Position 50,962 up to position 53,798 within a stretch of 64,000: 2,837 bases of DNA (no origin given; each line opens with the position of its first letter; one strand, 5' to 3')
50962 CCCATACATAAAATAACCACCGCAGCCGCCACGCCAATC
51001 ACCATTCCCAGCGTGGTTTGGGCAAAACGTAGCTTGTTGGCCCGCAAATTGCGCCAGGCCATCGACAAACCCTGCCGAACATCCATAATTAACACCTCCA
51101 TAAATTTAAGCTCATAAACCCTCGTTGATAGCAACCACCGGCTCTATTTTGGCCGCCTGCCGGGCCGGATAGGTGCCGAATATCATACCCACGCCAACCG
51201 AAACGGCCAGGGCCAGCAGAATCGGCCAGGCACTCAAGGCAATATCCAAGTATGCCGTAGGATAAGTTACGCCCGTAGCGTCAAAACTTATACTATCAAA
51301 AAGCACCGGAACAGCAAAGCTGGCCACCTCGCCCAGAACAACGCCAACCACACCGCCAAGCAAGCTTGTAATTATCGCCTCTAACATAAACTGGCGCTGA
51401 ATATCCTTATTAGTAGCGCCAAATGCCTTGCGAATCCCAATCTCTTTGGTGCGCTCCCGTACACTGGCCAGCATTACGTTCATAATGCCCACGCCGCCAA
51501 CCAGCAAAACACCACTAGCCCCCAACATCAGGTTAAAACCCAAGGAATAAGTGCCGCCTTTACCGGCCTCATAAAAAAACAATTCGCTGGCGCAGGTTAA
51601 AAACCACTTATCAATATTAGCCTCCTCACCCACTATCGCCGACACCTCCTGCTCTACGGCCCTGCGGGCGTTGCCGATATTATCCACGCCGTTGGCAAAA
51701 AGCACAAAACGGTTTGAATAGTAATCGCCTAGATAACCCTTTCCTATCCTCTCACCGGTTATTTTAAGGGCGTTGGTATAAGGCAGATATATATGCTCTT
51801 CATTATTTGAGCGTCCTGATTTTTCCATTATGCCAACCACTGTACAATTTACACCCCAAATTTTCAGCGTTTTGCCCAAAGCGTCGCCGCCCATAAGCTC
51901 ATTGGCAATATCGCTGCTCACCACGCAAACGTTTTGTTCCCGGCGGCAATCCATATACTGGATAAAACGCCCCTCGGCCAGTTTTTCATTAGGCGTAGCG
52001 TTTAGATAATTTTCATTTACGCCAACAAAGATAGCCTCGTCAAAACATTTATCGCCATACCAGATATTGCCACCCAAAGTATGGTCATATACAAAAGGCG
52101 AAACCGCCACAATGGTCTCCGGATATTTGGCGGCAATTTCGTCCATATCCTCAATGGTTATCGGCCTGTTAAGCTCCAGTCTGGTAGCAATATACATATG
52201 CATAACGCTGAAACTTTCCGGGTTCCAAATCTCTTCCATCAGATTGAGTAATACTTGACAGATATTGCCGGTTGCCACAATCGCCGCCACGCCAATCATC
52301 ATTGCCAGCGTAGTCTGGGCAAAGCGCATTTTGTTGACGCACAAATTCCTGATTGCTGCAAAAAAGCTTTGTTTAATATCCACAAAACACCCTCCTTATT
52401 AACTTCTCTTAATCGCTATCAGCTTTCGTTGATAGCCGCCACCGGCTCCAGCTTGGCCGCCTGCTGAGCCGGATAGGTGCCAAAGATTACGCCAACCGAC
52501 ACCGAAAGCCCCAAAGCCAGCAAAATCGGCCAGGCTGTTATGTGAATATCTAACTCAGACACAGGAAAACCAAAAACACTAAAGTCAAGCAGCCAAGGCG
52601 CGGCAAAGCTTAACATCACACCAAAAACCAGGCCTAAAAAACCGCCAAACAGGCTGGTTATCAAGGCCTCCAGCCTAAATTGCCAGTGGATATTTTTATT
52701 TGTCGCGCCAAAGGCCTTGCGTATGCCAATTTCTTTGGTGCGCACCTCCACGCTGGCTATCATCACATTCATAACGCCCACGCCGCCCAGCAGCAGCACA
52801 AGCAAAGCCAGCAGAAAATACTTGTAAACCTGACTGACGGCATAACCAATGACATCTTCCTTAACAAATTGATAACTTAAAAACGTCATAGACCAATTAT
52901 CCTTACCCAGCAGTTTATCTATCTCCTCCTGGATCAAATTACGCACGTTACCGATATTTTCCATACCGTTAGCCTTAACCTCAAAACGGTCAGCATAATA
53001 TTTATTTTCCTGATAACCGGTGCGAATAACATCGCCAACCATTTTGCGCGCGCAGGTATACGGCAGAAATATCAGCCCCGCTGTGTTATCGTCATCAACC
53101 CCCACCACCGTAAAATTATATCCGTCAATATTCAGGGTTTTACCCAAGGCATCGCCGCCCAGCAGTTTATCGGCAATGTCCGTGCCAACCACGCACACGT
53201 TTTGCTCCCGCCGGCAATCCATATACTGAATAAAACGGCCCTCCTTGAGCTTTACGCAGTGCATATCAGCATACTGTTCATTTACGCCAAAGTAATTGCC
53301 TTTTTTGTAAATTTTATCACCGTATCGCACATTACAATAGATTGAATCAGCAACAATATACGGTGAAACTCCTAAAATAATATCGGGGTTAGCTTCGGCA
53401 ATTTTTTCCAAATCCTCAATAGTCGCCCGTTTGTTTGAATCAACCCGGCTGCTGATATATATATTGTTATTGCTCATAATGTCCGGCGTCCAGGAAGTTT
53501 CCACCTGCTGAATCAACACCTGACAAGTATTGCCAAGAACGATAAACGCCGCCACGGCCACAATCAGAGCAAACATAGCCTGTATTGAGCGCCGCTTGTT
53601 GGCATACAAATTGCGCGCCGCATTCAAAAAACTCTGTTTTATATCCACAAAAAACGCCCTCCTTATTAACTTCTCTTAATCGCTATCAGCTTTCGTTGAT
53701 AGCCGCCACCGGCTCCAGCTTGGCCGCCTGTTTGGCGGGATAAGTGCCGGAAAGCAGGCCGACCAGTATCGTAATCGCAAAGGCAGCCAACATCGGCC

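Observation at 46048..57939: Ten-gene efflux operon with SEVEN tandem FtsX/MacB-type permease paralogs behind a single ATPase, adaptor and membrane-bound regulator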

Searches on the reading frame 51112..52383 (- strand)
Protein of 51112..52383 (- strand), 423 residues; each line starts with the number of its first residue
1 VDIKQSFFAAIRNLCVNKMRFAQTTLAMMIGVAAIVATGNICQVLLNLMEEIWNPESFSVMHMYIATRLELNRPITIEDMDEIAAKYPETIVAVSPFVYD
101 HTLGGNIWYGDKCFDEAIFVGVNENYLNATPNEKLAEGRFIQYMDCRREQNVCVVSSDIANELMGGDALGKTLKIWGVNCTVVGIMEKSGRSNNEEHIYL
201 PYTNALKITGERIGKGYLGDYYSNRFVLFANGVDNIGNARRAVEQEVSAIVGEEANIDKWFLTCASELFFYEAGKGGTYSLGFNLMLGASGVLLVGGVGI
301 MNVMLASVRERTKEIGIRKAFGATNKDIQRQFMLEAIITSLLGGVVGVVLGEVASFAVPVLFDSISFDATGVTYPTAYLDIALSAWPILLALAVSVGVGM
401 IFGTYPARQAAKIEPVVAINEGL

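Call 3: search_protein_families(library=pfam, proteins=[window:51112-52383:-], max_evalue=0.01)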
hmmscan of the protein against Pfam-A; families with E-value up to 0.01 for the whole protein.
window:51112-52383:- (423 aa): 2 families
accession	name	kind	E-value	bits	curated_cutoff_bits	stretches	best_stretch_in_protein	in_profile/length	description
PF12704.14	MacB_PCD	-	4.2e-28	99.5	27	1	24-234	4-196/207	MacB-like periplasmic core domain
PF02687.27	FtsX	-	1.5e-23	83.6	25.5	1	290-415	5-120/120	FtsX-like permease C-terminal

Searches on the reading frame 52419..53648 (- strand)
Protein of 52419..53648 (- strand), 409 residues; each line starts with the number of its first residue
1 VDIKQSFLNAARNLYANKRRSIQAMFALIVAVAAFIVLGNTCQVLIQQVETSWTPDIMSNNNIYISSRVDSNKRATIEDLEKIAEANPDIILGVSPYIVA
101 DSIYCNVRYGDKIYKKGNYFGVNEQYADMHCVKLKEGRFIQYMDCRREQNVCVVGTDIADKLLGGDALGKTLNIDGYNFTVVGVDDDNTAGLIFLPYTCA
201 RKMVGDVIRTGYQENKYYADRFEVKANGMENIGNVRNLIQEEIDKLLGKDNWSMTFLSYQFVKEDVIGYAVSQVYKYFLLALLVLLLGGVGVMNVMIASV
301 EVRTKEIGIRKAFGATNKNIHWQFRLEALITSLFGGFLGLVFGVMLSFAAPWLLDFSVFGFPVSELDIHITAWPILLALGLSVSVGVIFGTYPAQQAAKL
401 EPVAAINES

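Call 3: search_protein_families(library=pfam, proteins=[window:52419-53648:-], max_evalue=0.01)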
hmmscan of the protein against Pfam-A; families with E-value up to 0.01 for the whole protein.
window:52419-53648:- (409 aa): 2 families
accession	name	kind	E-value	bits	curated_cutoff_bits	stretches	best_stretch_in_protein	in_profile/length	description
PF12704.14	MacB_PCD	-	2.7e-25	90.3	27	1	24-240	4-205/207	MacB-like periplasmic core domain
PF02687.27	FtsX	-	2.7e-20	73.1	25.5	1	279-402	2-120/120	FtsX-like permease C-terminal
